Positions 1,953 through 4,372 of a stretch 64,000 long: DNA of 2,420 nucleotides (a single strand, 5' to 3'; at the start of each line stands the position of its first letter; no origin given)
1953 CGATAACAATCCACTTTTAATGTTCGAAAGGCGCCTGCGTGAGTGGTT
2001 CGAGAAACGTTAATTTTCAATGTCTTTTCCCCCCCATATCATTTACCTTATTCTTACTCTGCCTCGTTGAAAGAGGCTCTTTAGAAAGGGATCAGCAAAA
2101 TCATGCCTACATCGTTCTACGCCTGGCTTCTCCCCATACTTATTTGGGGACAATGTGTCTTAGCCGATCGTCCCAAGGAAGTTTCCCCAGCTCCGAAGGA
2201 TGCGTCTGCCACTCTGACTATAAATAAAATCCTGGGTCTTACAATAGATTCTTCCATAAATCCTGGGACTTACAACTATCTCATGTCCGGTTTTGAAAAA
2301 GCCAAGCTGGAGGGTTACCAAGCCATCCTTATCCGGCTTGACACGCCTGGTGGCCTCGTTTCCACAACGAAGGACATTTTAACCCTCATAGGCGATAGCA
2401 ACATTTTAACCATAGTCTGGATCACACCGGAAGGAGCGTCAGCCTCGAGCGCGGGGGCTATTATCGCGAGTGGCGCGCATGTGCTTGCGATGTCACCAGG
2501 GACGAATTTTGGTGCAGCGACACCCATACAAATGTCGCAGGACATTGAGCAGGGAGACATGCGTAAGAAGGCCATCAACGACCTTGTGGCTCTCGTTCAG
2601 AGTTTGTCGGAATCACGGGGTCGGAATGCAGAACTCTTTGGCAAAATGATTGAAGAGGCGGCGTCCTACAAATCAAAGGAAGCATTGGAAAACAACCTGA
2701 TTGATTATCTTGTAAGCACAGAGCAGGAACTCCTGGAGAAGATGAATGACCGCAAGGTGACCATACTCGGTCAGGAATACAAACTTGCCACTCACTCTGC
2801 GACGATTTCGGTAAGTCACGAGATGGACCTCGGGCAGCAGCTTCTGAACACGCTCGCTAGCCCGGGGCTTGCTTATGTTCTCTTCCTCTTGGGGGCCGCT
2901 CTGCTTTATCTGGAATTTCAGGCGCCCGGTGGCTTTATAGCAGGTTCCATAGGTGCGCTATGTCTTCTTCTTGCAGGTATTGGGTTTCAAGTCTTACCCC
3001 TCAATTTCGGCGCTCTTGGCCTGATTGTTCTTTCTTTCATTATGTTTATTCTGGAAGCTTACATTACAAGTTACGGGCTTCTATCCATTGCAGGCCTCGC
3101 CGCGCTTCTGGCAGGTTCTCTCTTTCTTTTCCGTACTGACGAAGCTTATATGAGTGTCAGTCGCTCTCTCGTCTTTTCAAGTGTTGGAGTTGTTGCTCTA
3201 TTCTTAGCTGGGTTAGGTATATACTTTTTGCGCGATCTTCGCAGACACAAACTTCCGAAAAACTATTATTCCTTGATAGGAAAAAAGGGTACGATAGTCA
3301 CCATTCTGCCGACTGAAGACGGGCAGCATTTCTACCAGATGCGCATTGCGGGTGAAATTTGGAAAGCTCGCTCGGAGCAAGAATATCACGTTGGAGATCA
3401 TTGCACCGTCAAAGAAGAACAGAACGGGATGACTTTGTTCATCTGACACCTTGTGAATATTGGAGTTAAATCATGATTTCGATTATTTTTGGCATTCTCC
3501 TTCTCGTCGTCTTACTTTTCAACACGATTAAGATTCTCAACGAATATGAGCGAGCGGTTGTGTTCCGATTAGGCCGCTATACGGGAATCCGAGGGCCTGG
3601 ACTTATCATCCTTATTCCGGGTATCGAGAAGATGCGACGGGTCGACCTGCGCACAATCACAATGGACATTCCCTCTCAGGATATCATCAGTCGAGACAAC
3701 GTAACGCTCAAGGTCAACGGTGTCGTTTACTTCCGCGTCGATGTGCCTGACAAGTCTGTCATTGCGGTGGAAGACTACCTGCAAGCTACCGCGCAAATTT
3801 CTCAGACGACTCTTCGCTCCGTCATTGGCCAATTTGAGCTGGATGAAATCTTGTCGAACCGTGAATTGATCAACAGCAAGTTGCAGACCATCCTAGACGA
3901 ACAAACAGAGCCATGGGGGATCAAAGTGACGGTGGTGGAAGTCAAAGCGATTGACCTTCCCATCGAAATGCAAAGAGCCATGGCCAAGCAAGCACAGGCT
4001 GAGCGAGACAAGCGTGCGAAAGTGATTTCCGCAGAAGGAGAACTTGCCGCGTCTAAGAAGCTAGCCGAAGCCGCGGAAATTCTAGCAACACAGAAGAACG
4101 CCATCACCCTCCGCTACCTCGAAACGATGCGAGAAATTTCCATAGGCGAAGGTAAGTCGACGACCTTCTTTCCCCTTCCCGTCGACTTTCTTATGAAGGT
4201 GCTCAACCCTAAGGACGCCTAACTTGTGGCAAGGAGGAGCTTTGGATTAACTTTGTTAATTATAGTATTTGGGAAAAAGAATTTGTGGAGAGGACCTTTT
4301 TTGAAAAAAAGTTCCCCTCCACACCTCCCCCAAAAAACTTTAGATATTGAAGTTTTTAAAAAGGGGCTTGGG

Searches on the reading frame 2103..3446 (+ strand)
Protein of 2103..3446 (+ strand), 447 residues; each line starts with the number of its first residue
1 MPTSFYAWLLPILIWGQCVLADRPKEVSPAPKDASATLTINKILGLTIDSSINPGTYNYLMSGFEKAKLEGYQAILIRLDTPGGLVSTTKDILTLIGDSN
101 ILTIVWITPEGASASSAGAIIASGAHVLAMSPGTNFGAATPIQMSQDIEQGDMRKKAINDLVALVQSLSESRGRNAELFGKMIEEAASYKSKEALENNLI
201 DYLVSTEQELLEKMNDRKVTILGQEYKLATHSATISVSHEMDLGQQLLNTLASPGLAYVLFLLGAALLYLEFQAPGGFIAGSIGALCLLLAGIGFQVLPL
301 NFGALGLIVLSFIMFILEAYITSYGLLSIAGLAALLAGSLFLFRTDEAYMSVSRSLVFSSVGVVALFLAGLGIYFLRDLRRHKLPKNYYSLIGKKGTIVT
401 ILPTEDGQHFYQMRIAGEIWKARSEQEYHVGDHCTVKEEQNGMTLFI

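Call 27: search_protein_families(library=pfam, proteins=[window:2103-3446:+], max_evalue=0.01)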
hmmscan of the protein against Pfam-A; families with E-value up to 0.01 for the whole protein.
window:2103-3446:+ (447 aa): 3 families
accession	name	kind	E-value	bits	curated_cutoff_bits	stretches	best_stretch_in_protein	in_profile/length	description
PF24961.1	NfeD_membrane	-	6.4e-20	71.8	26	1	256-370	2-115/119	NfeD integral membrane domain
PF25145.1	NfeD1b_N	-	2.1e-16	60.5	40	1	46-201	5-153/189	NfeD1b, N-terminal domain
PF01957.25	NfeD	-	1.1e-05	25.9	29.1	1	390-437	3-46/57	NfeD-like C-terminal, partner-binding domain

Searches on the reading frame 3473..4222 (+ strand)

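Call 27: search_protein_families(library=pfam, proteins=[window:3473-4222:+], max_evalue=0.01)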
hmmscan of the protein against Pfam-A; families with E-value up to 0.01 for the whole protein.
window:3473-4222:+ (249 aa): 2 families
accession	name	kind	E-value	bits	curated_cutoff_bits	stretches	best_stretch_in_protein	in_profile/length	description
PF01145.31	Band_7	-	1.5e-40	139.6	23.6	1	21-190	2-175/176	SPFH domain / Band 7 family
PF13421.11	Band_7_1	-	0.0014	18.7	24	1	111-175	142-208/211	SPFH domain-Band 7 family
